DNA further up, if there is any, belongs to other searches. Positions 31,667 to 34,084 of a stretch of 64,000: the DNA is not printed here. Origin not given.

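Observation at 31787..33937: Single ORF fusing a soluble inorganic pyrophosphatase to an FBPase-like domain with an altered metal-binding motif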

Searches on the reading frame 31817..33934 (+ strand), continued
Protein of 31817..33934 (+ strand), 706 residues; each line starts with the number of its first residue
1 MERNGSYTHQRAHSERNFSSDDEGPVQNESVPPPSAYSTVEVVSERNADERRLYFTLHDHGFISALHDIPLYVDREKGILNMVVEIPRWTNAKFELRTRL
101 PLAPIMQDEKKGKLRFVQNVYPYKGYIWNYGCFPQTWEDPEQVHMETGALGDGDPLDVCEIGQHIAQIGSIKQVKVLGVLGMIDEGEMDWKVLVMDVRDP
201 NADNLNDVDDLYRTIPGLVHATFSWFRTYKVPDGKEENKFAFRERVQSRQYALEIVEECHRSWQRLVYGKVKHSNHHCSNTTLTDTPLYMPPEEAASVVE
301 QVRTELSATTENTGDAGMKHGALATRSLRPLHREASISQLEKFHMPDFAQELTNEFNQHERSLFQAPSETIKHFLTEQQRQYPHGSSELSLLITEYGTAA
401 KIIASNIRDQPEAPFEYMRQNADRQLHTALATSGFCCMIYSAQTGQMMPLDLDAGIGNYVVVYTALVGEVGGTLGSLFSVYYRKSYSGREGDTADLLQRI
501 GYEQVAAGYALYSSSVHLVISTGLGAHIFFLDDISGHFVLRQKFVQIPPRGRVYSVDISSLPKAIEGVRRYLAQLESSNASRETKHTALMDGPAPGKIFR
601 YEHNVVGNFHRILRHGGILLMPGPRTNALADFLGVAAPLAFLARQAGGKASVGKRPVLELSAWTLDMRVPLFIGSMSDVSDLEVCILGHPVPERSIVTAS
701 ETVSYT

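Call 12: list_cluster_members(proteins=[P0001, P0002, P0003, P0043, P0046, P0056, P0004, P0012, P0008])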
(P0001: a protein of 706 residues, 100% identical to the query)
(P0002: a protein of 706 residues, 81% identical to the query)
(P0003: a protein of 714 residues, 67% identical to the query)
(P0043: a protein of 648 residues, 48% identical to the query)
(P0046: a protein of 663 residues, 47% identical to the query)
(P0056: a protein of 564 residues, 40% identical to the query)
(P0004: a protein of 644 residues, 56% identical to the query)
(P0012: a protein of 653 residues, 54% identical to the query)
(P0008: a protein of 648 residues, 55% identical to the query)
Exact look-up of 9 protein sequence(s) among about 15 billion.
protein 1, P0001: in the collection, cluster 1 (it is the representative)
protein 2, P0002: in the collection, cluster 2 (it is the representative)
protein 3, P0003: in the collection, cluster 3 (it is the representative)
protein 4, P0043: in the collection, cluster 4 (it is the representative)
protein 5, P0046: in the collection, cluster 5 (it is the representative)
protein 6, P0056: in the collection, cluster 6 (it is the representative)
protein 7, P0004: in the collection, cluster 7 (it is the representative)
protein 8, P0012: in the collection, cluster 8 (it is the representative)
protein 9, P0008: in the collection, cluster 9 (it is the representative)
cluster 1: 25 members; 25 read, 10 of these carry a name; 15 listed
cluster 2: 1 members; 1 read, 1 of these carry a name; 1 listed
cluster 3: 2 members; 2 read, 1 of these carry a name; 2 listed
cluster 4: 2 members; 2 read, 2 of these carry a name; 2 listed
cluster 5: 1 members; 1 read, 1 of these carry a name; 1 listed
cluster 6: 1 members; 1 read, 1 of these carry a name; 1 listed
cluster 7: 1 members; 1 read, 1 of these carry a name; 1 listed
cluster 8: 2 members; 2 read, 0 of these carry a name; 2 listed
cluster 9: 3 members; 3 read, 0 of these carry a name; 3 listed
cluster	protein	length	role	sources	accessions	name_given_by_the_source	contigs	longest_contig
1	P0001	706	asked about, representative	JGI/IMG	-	-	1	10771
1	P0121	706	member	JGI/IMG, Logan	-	inorganic pyrophosphatase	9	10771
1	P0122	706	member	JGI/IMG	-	inorganic pyrophosphatase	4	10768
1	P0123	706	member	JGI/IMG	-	inorganic pyrophosphatase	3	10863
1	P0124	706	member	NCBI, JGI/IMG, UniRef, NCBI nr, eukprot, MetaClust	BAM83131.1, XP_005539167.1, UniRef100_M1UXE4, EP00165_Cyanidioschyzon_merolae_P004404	inorganic pyrophosphatase fused with fructose-1,6-bisphosphatase [Cyanidioschyzon merolae ... | inorganic diphosphatase n=1 Tax=Cyanidioschyzon merolae (strain NIES-3377 / 10D) ... | XP_005539167.1 inorganic pyrophosphatase fused with fructose-1,6-bisphosphatase ...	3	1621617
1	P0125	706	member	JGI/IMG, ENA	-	inorganic pyrophosphatase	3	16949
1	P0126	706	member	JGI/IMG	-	inorganic pyrophosphatase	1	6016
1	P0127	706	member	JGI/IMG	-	inorganic pyrophosphatase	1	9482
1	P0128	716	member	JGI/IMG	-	inorganic pyrophosphatase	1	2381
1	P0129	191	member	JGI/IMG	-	fructose-1,6-bisphosphatase I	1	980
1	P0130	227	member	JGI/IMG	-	inorganic pyrophosphatase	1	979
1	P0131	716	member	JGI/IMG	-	-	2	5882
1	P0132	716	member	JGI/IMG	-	-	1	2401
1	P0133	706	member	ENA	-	-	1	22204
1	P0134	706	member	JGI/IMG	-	-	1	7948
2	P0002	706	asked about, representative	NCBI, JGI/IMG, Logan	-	inorganic pyrophosphatase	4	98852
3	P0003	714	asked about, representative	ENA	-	-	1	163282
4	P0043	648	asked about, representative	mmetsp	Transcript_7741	Transcript_7741/g.13284 ORF Transcript_7741/g.13284 Transcript_7741/m.13284 type:complete ...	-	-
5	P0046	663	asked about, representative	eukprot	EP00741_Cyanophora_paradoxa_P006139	tig00000944_g5952.t1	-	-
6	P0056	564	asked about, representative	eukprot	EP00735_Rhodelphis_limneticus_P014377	TRINITY_DN8397_c0_g1::TRINITY_DN8397_c0_g1_i1::g.29085::m.29085 ...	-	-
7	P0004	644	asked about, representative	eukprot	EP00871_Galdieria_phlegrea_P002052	jgi/Galph1/2848/GphlegSOOS_G1507.1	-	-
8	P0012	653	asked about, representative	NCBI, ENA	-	-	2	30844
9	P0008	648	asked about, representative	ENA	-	-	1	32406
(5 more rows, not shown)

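Call 43: predict_structure(alignment_id=A1)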
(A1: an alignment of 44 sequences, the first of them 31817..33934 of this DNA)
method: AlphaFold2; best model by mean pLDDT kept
length: 706 residues; sequences in the alignment: 44
mean_pLDDT: 76.7   pTM: 0.52
mean pLDDT of the five models: 76.7, 74.4, 74.0, 73.2, 70.0
residues with pLDDT >= 90: 251; 70-90: 233; 50-70: 113; < 50: 109
segments of 3 or more residues with pLDDT < 50: 1-25, 119-124, 312-344, 486-489, 492-500, 580-593, 656-658, 701-706
pLDDT, mean of each block of 10 residues (from residue 1): 32 34 53 90 83 95 96 95 84 89 92 68 61 95 78 92 87 95 82 93 90 74 63 53 80 95 94 91 92 96 83 44 37 36 51 62 59 74 64 89 92 92 95 89 88 84 92 92 58 46 82 94 89 84 88 83 83 77 41 62 91 91 64 82 88 55 54 88 85 61 39
secondary structure, 60 per line:
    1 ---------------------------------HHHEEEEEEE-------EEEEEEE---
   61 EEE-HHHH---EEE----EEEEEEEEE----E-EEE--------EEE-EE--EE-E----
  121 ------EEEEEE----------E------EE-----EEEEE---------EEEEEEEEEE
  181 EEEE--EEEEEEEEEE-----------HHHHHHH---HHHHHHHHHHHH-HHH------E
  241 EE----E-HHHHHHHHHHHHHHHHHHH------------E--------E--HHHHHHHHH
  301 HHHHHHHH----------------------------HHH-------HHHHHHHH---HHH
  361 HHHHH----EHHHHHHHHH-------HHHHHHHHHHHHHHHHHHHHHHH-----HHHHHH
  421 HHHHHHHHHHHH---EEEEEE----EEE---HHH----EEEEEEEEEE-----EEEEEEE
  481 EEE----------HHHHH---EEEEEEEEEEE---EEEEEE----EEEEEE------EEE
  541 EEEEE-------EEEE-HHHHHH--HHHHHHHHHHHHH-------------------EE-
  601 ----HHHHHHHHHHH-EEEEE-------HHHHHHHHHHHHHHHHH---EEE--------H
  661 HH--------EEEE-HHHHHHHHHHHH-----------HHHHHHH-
elements in order (helices of 4 or more, strands of 3 or more residues): E37-43 E51-57 E61-63 H65-68 E72-74 E79-87 E94-96 E105-107 E127-132 E157-161 E171-184 E187-196 H208-214 H218-229 E240-242 H249-267 H292-308 H347-354 H358-365 H371-379 H387-409 H415-432 E436-441 E446-448 E459-468 E474-483 H494-498 E502-512 E516-521 E526-531 E538-545 E553-556 H558-563 H566-578 H605-615 E617-621 H629-645 E649-651 E671-674 H676-687 H699-705
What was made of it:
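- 31817..31936 (+): Non-conserved N-terminal extension (aa 1-40). It is acidic, predicted disordered and shows no obvious transit-peptide character. pLDDT <50 for aa 1-25 (call 43).
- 32693..32920 (+): Interdomain linker, aa 293-368. It is poorly conserved and partly disordered. pLDDT <50 for aa 312-344 (call 43).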

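Call 46: fold_search(model_id=the predicted structure, library=pdb)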
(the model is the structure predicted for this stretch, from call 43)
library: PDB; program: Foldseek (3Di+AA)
matches with E <= 10: 638; with E <= 0.001: 319
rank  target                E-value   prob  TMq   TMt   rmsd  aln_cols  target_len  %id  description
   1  6c45_A                4.9e-30  1.00  0.36  0.86   2.3       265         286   49  Crystal structure of human inorganic pyrophosphatase in the P212121 space group (released 2019-01-16)
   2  6c45_C                6.1e-30  1.00  0.36  0.86   2.3       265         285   49  Crystal structure of human inorganic pyrophosphatase in the P212121 space group (released 2019-01-16)
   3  1wgi_A                9.0e-30  1.00  0.35  0.84   2.5       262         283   52  STRUCTURE OF INORGANIC PYROPHOSPHATASE (released 1997-11-19)
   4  2ik0_B                1.1e-29  1.00  0.35  0.83   2.5       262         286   52  Yeast inorganic pyrophosphatase variant E48D with magnesium and phosphate (released 2007-02-13)
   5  1m38_A                1.6e-29  1.00  0.35  0.84   2.6       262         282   52  Structure of Inorganic Pyrophosphatase (released 2003-01-28)
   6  2ik6_B                1.8e-29  1.00  0.35  0.84   2.5       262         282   52  Yeast inorganic pyrophosphatase variant D120E with magnesium and phosphate (released 2007-02-13)
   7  1wgi_B                2.1e-29  1.00  0.35  0.85   2.5       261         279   52  STRUCTURE OF INORGANIC PYROPHOSPHATASE (released 1997-11-19)
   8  2ik9_B                2.2e-29  1.00  0.35  0.83   2.7       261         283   52  Yeast inorganic pyrophosphatase variant D152E with magnesium and phosphate (released 2007-02-13)
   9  2ik1_B                2.7e-29  1.00  0.35  0.84   2.6       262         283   52  Yeast inorganic pyrophosphatase variant Y93F with magnesium and phosphate (released 2007-02-13)
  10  2ik4_B                2.9e-29  1.00  0.35  0.84   2.5       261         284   52  Yeast inorganic pyrophosphatase variant D117E with magnesium and phosphate (released 2007-02-13)
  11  1huk_A                3.4e-29  1.00  0.35  0.84   2.6       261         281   52  REFINED STRUCTURE OF YEAST INORGANIC PYROPHOSPHATASE AND ITS K61R MUTANT (released 1998-04-08)
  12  1ypp_A                4.0e-29  1.00  0.35  0.84   2.6       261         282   51  ACID ANHYDRIDE HYDROLASE (released 1996-12-07)
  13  6c45_B                4.2e-29  1.00  0.36  0.87   2.3       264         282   49  Crystal structure of human inorganic pyrophosphatase in the P212121 space group (released 2019-01-16)
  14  2ik2_B                6.6e-29  1.00  0.35  0.84   2.5       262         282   52  Yeast inorganic pyrophosphatase variant D115E with magnesium and phosphate (released 2007-02-13)
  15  8prk_A                6.6e-29  1.00  0.35  0.84   2.6       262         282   52  THE R78K AND D117E ACTIVE SITE VARIANTS OF SACCHAROMYCES CEREVISIAE SOLUBLE INORGANIC PYROPHOSPHATASE: STRUCTURAL STUD (released 1998-12-23)
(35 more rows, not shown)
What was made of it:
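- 31937..32692 (+): Family I (yeast/animal-type) soluble inorganic pyrophosphatase domain, aa 41-292. Foldseek TM-score to target 0.86 (call 46).
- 32921..33874 (+): Class I FBPase-fold domain (aa 369-686) lacking the catalytic apparatus, i.e. a pseudo-FBPase. Foldseek TM-score to target 0.80-0.83 against human FBP2 (call 46).
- On Family I soluble inorganic pyrophosphatase: AF2 model against human and yeast PPase: TM-score to target 0.84-0.87, rmsd 2.3-2.6 A (calls 43, 46).
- On Pseudoenzyme (catalytically dead homologue under purifying selection): Fold (call 46).
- Checked: The AlphaFold2 model matches human PPase (TM-score normalised to the target 0.86) and human FBP2 (0.80-0.83) (calls 43, 46).
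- The FBPase fold and core are retained (call 46).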
